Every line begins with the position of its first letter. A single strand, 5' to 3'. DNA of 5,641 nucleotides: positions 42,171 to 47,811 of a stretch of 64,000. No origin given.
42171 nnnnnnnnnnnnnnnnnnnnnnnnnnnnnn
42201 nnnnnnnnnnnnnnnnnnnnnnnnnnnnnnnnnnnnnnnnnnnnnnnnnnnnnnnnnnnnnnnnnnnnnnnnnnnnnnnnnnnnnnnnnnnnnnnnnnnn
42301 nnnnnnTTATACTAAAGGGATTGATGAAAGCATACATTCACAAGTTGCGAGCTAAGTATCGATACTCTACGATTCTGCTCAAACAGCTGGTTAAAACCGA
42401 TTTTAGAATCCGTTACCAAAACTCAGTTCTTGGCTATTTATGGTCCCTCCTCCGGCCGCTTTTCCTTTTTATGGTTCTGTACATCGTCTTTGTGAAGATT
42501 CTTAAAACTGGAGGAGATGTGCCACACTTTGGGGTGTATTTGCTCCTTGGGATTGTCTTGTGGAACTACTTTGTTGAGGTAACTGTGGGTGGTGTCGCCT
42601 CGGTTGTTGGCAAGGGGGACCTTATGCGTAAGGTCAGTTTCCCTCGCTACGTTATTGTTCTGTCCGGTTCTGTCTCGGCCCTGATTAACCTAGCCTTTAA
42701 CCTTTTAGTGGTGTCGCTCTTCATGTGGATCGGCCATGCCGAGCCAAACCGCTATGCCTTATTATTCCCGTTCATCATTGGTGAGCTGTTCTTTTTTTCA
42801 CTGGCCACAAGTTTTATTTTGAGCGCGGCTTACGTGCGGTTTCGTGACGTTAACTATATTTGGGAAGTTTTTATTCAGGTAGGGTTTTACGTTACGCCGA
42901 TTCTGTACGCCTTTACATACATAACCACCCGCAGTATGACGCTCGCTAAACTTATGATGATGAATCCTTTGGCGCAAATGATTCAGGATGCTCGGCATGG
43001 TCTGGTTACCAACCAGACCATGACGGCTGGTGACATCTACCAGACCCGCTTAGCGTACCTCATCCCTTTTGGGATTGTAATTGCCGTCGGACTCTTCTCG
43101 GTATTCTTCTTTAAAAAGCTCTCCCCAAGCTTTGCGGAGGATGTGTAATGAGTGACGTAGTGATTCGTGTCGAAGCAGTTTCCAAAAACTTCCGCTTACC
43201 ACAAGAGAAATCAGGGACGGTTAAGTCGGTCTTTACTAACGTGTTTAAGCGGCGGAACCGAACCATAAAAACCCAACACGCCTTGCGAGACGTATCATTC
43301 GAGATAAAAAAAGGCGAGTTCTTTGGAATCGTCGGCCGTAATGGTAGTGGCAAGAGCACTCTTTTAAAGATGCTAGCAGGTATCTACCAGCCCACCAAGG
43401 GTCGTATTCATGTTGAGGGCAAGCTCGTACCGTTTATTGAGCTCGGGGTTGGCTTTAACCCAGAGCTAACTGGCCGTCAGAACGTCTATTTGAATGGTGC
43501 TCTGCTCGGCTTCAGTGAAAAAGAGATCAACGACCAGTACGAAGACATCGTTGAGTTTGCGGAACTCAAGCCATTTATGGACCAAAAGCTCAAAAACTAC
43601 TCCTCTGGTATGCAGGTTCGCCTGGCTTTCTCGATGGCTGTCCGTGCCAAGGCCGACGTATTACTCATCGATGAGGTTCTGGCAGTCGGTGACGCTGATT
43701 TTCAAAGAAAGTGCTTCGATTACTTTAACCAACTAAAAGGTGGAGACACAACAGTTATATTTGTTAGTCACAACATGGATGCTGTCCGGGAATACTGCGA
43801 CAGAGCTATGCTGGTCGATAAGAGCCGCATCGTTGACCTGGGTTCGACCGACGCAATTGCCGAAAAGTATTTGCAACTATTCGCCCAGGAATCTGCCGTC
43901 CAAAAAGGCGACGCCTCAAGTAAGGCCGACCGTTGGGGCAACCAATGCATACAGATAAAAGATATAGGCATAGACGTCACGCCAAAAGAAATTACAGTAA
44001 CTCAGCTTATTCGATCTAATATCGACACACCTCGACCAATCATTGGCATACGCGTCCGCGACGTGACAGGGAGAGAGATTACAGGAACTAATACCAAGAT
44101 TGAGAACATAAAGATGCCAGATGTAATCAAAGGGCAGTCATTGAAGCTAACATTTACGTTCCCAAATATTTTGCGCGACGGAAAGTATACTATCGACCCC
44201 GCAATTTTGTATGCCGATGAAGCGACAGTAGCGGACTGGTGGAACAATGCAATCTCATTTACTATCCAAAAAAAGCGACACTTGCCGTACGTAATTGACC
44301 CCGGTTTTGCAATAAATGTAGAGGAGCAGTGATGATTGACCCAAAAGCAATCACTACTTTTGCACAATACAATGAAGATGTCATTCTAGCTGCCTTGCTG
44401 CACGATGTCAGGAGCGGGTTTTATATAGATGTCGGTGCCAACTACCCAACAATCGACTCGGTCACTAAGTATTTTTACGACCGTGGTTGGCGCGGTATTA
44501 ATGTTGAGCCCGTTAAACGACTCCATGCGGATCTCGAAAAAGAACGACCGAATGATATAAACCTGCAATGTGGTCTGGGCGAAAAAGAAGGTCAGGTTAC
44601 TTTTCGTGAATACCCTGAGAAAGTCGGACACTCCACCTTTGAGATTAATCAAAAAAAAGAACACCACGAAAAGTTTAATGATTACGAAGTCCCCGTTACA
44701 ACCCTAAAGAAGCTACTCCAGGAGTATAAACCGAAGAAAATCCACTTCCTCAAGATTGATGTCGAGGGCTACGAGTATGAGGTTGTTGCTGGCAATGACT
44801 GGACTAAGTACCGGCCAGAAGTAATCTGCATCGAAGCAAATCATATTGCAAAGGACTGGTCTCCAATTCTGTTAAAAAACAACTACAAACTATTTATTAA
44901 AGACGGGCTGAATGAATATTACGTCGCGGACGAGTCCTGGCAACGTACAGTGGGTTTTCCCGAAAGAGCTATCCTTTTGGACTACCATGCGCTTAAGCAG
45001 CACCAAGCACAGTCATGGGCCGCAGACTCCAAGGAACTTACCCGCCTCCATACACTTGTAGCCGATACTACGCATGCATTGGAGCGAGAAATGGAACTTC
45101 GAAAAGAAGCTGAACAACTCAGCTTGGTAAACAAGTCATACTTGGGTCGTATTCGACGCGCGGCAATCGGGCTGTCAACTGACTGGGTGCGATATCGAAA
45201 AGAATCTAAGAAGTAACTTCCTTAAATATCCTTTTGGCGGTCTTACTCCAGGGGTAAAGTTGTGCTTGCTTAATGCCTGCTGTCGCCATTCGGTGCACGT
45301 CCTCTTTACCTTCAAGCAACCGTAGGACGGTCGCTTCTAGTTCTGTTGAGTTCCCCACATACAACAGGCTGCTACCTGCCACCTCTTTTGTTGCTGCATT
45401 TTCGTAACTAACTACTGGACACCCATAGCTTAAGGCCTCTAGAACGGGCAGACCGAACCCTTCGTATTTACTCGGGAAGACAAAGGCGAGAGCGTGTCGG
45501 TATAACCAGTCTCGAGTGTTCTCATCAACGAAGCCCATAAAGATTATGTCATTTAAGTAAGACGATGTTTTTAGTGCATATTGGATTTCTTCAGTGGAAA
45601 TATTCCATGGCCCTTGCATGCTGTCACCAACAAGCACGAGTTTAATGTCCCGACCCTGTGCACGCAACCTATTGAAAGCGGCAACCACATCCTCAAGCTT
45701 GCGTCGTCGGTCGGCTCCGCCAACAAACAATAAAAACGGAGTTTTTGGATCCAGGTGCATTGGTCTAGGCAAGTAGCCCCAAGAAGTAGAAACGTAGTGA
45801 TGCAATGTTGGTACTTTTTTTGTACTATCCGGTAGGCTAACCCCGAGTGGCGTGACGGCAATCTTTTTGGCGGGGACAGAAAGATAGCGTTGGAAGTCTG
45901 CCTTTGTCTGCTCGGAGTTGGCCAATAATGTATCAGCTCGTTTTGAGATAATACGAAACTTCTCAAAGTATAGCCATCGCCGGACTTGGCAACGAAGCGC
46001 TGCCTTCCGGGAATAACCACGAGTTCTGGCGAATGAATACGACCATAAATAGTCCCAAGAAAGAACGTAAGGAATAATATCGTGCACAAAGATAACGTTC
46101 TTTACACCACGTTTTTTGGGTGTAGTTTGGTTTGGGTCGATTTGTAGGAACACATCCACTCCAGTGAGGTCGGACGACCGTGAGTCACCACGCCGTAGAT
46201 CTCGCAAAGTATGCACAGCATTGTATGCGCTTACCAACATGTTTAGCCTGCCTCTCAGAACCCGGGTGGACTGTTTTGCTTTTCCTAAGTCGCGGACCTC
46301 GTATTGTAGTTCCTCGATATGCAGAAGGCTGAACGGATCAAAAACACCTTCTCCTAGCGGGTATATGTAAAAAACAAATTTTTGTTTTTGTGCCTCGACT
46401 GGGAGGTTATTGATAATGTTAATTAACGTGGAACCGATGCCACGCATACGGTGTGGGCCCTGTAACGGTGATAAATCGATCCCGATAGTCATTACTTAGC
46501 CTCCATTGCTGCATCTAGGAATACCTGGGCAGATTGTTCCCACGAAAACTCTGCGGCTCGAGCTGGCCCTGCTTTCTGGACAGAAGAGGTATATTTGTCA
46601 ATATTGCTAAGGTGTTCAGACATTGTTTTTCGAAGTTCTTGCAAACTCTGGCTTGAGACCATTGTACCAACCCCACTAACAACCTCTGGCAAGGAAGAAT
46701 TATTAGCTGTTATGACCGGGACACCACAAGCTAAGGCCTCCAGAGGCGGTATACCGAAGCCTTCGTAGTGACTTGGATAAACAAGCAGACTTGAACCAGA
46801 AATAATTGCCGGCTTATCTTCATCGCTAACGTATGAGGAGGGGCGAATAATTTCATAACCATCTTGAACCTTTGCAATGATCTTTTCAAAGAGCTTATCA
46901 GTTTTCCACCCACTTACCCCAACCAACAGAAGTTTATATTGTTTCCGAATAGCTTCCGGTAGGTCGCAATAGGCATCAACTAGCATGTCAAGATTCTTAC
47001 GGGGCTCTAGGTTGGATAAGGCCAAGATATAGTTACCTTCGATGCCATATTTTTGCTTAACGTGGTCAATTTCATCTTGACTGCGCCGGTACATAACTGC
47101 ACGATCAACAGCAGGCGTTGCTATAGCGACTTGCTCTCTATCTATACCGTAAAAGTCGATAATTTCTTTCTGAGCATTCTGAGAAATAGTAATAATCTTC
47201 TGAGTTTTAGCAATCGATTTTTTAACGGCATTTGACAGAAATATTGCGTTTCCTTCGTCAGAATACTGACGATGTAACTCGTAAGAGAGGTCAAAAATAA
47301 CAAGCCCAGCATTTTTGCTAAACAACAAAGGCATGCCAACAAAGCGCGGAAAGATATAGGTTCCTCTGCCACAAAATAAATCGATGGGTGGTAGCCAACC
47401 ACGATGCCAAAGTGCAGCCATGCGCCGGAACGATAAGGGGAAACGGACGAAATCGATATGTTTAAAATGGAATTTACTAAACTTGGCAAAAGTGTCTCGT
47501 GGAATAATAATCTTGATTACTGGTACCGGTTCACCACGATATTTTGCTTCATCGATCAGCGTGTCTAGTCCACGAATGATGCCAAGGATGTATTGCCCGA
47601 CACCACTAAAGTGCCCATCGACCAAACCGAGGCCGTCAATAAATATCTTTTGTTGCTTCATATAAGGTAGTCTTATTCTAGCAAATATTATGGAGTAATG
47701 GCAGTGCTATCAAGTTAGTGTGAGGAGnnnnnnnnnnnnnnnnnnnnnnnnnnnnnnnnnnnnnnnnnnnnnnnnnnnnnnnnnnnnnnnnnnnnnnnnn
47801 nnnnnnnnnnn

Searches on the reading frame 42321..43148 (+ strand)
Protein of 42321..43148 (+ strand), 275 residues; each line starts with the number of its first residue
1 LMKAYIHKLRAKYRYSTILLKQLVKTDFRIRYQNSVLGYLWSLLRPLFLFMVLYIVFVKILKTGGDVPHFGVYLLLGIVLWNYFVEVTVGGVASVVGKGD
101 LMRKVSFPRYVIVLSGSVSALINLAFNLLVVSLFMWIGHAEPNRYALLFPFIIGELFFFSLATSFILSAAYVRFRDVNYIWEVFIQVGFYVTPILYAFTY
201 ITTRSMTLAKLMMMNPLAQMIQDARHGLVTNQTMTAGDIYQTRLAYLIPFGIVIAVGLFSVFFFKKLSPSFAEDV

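Call 9: search_protein_families(library=pfam, proteins=[window:42321-43148:+], max_evalue=0.001)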
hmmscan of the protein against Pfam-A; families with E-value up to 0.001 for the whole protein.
window:42321-43148:+ (275 aa): 1 family
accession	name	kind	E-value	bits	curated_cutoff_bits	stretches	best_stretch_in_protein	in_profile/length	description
PF01061.29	ABC2_membrane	-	6.2e-10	39.4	26.9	1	20-223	3-205/211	ABC-2 type transporter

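Call 65: search_protein_families(library=ncbifam, proteins=[window:42321-43148:+], max_evalue=1e-10)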
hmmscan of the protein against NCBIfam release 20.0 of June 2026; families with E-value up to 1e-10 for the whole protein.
window:42321-43148:+ (275 aa): 1 family
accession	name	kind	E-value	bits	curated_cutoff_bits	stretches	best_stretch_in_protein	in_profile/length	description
NF050109.1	galactan_ABC_perm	equivalog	7.7e-15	55.1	380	1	18-235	22-240/272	galactan export ABC transporter permease subunit Wzm/RfbD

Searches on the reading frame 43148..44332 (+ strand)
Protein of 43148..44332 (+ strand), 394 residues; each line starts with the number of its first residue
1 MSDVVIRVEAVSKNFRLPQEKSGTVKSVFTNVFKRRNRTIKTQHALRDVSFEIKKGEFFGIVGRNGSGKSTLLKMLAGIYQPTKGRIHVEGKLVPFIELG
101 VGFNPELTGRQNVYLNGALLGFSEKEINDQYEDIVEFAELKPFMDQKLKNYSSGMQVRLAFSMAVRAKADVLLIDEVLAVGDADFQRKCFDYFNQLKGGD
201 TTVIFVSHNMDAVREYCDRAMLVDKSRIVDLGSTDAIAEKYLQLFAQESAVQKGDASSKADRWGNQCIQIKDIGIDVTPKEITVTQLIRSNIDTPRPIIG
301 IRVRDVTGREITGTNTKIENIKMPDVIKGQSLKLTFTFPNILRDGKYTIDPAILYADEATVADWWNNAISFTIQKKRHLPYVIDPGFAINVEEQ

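Call 9: search_protein_families(library=pfam, proteins=[window:43148-44332:+], max_evalue=0.001)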
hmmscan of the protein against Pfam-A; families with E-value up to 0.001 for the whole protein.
window:43148-44332:+ (394 aa): 5 families
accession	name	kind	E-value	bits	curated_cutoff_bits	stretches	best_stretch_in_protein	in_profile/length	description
PF00005.33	ABC_tran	-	3.8e-25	89.5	25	1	46-177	1-135/137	ABC transporter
PF14524.12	Wzt_C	-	2e-19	70.5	30.4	1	280-374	32-130/143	Wzt C-terminal domain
PF13304.12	AAA_21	-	2e-07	31.8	27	1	58-79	1-22/304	AAA domain, putative AbiEii toxin, Type IV TA system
PF13476.12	AAA_23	-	0.00025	22.2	27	1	46-76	10-39/201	AAA domain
PF13555.12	AAA_29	-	0.00075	19.6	27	0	48-74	14-40/61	P-loop containing region of AAA domain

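Call 43: search_protein_families(library=ncbifam, proteins=[window:43148-44332:+], max_evalue=0.00001)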
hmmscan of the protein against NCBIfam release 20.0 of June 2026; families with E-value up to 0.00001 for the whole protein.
window:43148-44332:+ (394 aa): 182 families (the best 25 are shown)
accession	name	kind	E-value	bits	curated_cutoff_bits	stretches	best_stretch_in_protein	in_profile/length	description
NF010065.0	PRK13545.1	equivalog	2.6e-56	191.4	538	1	6-248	5-241/549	teichoic acids export protein ATP-binding subunit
NF010066.0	PRK13546.1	equivalog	6.6e-54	183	320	1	3-247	2-240/264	teichoic acids export ABC transporter ATP-binding subunit TagH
NF050108.1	galactan_ABC_ATP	equivalog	4e-53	180.1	400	1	33-241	32-240/244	galactan export ABC transporter ATP-binding subunit Wzt/RfbE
TIGR01188.1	drrA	subfamily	2e-39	135.7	312.45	1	43-263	6-237/302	daunorubicin resistance ABC transporter, ATP-binding protein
TIGR04521.1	ECF_ATPase_2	equivalog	2.1e-33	115.6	330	2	38-93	13-68/279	energy-coupling factor transporter ATPase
TIGR04520.1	ECF_ATPase_1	equivalog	1.3e-28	100.2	315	2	41-92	13-64/269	energy-coupling factor transporter ATPase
TIGR01186.1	proV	subfamily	1.3e-28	100.2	326.6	1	43-262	6-246/363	betaine/proline/choline family ABC transporter ATP-binding protein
NF033858.1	ABC2_perm_RbbA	equivalog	4.8e-27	94.3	1050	1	44-240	280-487/909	ribosome-associated ATPase/putative transporter RbbA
NF040933.2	ABC_arch_GlcV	equivalog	1.3e-26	93.3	450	1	30-307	9-287/357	glucose ABC transporter ATP-binding protein GlcV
NF010060.0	PRK13537.1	equivalog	7.5e-26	90.7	521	1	32-238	17-234/314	nodulation factor ABC transporter ATP-binding protein NodI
NF041861.1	YtfR_transport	equivalog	2.9e-25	88.7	850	1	40-278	11-276/492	galactofuranose ABC transporter, ATP-binding protein YtfR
TIGR02315.1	ABC_phnC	equivalog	3.2e-25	89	266.1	2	42-93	14-65/243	phosphonate ABC transporter ATP-binding protein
TIGR00968.1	3a0106s01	subfamily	4.7e-25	88.5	342.75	1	42-245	12-226/237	sulfate ABC transporter ATP-binding protein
TIGR01166.1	cbiO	subfamily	5.7e-25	87.9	211.8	2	43-95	5-57/190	cobalt ABC transporter, ATP-binding protein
NF040840.2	tungstate_WtpC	equivalog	1.5e-24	86.9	440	1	44-240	14-221/347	tungstate ABC transporter ATP-binding protein WtpC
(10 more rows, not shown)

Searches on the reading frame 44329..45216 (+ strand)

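Call 9: search_protein_families(library=pfam, proteins=[window:44329-45216:+], max_evalue=0.001)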
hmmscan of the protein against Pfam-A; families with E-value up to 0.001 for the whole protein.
window:44329-45216:+ (295 aa): 1 family
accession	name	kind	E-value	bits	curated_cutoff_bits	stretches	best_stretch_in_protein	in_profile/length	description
PF05050.19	Methyltransf_21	-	3.8e-29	102.4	22.7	1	34-176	1-161/173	Methyltransferase FkbM domain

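Call 43: search_protein_families(library=ncbifam, proteins=[window:44329-45216:+], max_evalue=0.00001)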
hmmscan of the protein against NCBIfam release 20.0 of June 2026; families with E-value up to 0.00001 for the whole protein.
window:44329-45216:+ (295 aa): 1 family
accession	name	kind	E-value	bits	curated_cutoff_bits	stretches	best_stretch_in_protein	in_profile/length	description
TIGR01444.1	fkbM_fam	subfamily_domain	9.2e-26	91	37.7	1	32-166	2-139/143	FkbM family methyltransferase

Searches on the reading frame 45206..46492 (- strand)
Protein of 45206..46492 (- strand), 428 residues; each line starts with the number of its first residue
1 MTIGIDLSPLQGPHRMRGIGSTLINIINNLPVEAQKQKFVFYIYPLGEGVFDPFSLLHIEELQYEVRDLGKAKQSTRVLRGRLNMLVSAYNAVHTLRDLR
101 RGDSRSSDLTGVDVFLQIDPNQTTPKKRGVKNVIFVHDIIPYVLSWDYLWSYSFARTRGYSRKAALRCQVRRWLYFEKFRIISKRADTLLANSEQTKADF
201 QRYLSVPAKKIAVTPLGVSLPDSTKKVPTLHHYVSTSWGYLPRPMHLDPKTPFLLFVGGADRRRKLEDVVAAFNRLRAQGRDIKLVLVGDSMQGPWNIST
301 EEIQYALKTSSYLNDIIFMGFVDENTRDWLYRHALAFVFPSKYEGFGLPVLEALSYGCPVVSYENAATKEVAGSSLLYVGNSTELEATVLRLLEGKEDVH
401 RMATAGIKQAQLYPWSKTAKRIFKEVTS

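Call 9: search_protein_families(library=pfam, proteins=[window:45206-46492:-], max_evalue=0.001)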
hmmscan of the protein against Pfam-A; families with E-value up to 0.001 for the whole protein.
window:45206-46492:- (428 aa): 5 families
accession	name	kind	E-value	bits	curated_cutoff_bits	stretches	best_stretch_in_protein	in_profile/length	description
PF00534.26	Glycos_transf_1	-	8.8e-24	84.4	26.4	1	248-408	12-171/172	Glycosyl transferases group 1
PF13692.12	Glyco_trans_1_4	-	1.4e-21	77.6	27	1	252-394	2-141/142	Glycosyl transferases group 1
PF13439.12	Glyco_transf_4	-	1.5e-07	32.1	28.5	1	127-219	94-167/170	Glycosyltransferase Family 4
PF20706.3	GT4-conflict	-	3.6e-07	29.9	26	1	248-362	194-310/385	Family 4 Glycosyltransferase in conflict systems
PF13579.12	Glyco_trans_4_4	-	0.00019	22.2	29.7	0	140-217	95-158/158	Glycosyl transferase 4-like domain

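Call 65: search_protein_families(library=ncbifam, proteins=[window:45206-46492:-], max_evalue=1e-10)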
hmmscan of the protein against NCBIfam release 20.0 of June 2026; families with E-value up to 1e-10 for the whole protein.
window:45206-46492:- (428 aa): 7 families
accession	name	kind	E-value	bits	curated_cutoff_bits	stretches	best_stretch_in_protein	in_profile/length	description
TIGR04047.1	MSMEG_0565_glyc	hypoth_equivalog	6.3e-21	74.9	259.85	1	250-421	192-366/373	MSMEG_0565 family glycosyltransferase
NF038295.1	EPS_HpsP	equivalog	2.2e-18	66.5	550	1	202-423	170-381/388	hormogonium polysaccharide biosynthesis glycosyltransferase HpsP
TIGR02149.1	glgA_Coryne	subfamily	8.5e-16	58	302.4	1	184-423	143-384/391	glycogen synthase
TIGR03999.1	thiol_BshA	equivalog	4.5e-14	52.2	273.7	1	253-412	201-356/375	N-acetyl-alpha-D-glucosaminyl L-malate synthase BshA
TIGR04157.1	glyco_rSAM_CFB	subfamily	1.5e-11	43.9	400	1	177-370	161-337/406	TIGR04157 family glycosyltransferase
NF041876.1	EPS_EpsE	equivalog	2.4e-11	43.5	400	1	261-408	224-374/389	exopolysaccharide biosynthesis GT4 family glycosyltransferase EpsE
TIGR03449.1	mycothiol_MshA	equivalog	7.5e-11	41.6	462.5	1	184-424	163-398/406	D-inositol-3-phosphate glycosyltransferase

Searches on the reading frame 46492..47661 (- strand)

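Call 9: search_protein_families(library=pfam, proteins=[window:46492-47661:-], max_evalue=0.001)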
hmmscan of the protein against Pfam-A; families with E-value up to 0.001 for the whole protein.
window:46492-47661:- (389 aa): 5 families
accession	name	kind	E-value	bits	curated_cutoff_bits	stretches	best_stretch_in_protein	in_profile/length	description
PF00534.26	Glycos_transf_1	-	6.3e-26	91.4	26.4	1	203-354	7-159/172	Glycosyl transferases group 1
PF13692.12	Glyco_trans_1_4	-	1.9e-19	70.8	27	1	210-353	2-142/142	Glycosyl transferases group 1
PF20706.3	GT4-conflict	-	4e-14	52.8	26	1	211-337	199-335/385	Family 4 Glycosyltransferase in conflict systems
PF13524.12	Glyco_trans_1_2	-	5.8e-06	26.8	25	1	237-382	8-143/144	Glycosyl transferase-like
PF13439.12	Glyco_transf_4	-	0.00038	21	28.5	1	129-187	110-168/170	Glycosyltransferase Family 4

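Call 65: search_protein_families(library=ncbifam, proteins=[window:46492-47661:-], max_evalue=1e-10)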
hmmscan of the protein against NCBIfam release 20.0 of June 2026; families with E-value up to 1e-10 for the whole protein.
window:46492-47661:- (389 aa): 8 families
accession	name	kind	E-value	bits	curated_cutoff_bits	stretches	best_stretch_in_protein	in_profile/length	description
TIGR04047.1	MSMEG_0565_glyc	hypoth_equivalog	2.9e-23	82.6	259.85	1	142-383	128-369/373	MSMEG_0565 family glycosyltransferase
TIGR02149.1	glgA_Coryne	subfamily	3.9e-21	75.6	302.4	1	137-379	128-381/391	glycogen synthase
NF038295.1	EPS_HpsP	equivalog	6.1e-19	68.3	550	1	147-384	149-383/388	hormogonium polysaccharide biosynthesis glycosyltransferase HpsP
TIGR03449.1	mycothiol_MshA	equivalog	2.3e-17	63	462.5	1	147-384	159-399/406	D-inositol-3-phosphate glycosyltransferase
TIGR03999.1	thiol_BshA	equivalog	7.5e-17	61.3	273.7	1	139-377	131-362/375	N-acetyl-alpha-D-glucosaminyl L-malate synthase BshA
TIGR02472.1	sucr_P_syn_N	equivalog_domain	4.7e-14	52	576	1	145-383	177-436/439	sucrose-phosphate synthase, putative, glycosyltransferase domain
NF053787.1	GlcN_PG_synth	equivalog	1.3e-12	47.2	480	1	153-380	144-351/361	N-acetylglucosaminyl phosphatidylglycerol synthase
TIGR03088.1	stp2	hypoth_equivalog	1.9e-11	43.6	409.05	1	155-381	139-366/374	TIGR03088 family PEP-CTERM/XrtA system glycosyltransferase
